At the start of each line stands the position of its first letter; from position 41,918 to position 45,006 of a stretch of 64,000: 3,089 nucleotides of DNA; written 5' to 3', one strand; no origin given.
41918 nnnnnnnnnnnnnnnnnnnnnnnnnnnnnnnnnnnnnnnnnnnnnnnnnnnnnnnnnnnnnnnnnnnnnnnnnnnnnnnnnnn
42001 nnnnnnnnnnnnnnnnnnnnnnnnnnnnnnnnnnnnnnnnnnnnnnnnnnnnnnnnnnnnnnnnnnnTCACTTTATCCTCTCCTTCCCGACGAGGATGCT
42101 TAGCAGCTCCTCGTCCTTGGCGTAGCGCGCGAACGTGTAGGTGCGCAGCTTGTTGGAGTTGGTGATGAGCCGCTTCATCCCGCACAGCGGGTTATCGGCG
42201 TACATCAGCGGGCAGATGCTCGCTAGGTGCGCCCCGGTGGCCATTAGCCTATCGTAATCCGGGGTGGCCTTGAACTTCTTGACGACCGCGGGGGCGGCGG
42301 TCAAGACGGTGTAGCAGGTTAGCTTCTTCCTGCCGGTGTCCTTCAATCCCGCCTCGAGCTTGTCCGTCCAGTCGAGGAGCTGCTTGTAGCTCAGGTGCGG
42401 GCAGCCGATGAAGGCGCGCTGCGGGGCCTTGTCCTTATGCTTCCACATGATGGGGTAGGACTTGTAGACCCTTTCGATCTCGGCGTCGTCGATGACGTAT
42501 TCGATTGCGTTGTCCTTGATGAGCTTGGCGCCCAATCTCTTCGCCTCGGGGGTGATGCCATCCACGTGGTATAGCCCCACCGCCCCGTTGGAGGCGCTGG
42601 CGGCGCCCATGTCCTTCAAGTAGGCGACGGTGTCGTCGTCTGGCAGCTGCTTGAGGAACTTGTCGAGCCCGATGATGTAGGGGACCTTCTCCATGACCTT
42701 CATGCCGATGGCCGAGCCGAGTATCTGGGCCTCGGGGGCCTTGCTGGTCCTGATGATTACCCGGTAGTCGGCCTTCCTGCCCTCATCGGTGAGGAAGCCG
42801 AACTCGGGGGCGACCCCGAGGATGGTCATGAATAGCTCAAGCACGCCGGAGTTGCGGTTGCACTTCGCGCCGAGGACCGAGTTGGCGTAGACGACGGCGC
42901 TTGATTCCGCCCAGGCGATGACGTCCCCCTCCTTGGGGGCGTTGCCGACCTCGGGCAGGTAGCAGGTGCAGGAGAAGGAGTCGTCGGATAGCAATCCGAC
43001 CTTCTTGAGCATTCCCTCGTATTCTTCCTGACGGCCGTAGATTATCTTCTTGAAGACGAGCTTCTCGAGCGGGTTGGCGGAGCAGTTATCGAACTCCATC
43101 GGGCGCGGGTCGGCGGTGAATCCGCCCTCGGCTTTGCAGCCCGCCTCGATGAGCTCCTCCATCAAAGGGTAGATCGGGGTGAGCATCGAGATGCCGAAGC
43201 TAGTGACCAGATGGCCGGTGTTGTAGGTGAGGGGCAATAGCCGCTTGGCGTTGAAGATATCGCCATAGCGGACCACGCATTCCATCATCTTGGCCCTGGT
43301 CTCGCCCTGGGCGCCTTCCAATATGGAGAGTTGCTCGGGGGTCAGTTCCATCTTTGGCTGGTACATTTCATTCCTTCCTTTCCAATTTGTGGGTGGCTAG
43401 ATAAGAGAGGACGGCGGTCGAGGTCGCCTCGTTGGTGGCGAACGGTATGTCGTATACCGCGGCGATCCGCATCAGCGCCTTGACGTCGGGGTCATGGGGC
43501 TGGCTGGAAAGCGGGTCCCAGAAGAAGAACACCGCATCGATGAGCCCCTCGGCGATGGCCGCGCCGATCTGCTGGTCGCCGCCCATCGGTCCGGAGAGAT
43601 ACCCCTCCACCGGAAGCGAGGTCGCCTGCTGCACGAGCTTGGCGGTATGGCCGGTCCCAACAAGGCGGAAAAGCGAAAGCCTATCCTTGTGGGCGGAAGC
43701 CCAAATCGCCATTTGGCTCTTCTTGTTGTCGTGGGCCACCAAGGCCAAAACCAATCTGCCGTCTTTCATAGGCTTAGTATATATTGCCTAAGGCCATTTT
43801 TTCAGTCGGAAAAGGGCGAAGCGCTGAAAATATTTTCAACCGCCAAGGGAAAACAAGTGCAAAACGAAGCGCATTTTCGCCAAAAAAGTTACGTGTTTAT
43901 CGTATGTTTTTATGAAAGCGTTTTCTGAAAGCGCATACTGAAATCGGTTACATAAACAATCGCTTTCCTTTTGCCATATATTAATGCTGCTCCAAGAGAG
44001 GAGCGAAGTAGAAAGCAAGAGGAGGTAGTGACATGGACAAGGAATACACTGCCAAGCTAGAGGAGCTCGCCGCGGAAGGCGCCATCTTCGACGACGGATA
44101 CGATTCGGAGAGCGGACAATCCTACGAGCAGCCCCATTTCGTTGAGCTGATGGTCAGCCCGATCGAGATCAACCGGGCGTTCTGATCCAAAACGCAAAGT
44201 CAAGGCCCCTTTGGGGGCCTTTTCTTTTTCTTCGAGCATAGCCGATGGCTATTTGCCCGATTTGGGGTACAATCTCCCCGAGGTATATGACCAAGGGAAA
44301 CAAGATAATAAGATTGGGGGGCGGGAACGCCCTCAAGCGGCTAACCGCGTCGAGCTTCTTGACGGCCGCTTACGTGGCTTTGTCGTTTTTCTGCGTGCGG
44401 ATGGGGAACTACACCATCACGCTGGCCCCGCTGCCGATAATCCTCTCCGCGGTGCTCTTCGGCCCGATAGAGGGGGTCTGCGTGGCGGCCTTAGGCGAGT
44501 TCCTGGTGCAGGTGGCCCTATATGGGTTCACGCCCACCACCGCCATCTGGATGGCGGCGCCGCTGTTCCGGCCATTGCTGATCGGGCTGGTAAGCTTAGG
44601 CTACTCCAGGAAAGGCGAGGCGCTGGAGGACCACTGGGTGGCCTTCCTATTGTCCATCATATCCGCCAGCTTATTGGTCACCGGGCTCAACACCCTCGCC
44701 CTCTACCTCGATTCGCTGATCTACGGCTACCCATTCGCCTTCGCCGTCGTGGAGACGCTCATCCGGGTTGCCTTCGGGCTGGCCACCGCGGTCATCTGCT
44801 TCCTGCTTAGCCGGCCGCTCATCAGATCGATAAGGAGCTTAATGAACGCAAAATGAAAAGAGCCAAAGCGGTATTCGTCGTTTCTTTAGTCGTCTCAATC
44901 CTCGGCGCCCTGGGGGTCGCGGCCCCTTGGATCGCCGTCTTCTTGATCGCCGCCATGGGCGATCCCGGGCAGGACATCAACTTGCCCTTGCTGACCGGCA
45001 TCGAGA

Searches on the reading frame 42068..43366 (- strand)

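Call 67: search_protein_families(library=pfam, proteins=[window:42068-43366:-], max_evalue=0.001)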
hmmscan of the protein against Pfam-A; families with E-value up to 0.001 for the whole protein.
window:42068-43366:- (432 aa): 1 family
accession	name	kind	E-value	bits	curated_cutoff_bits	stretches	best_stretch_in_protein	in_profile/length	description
PF04412.18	AcnX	-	3.5e-82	276.7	31.5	1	6-415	1-386/400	Aconitase X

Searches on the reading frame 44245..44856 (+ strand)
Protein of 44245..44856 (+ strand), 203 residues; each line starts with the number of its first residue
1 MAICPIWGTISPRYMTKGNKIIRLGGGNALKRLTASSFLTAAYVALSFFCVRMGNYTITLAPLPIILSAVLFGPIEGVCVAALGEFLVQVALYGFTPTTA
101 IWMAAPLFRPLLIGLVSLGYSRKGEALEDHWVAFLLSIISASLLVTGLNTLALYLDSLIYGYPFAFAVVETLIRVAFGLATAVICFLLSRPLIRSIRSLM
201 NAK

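Call 67: search_protein_families(library=pfam, proteins=[window:44245-44856:+], max_evalue=0.001)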
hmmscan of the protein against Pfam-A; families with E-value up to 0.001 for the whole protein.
window:44245-44856:+ (203 aa): 2 families
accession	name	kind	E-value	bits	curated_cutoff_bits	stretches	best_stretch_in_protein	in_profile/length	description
PF07155.17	ECF-ribofla_trS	-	1.9e-11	44.7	26.7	1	29-189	3-167/172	ECF-type riboflavin transporter, S component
PF12822.12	ECF_trnsprt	-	6.4e-10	39.8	30.7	1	31-191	1-167/169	ECF transporter, substrate-specific component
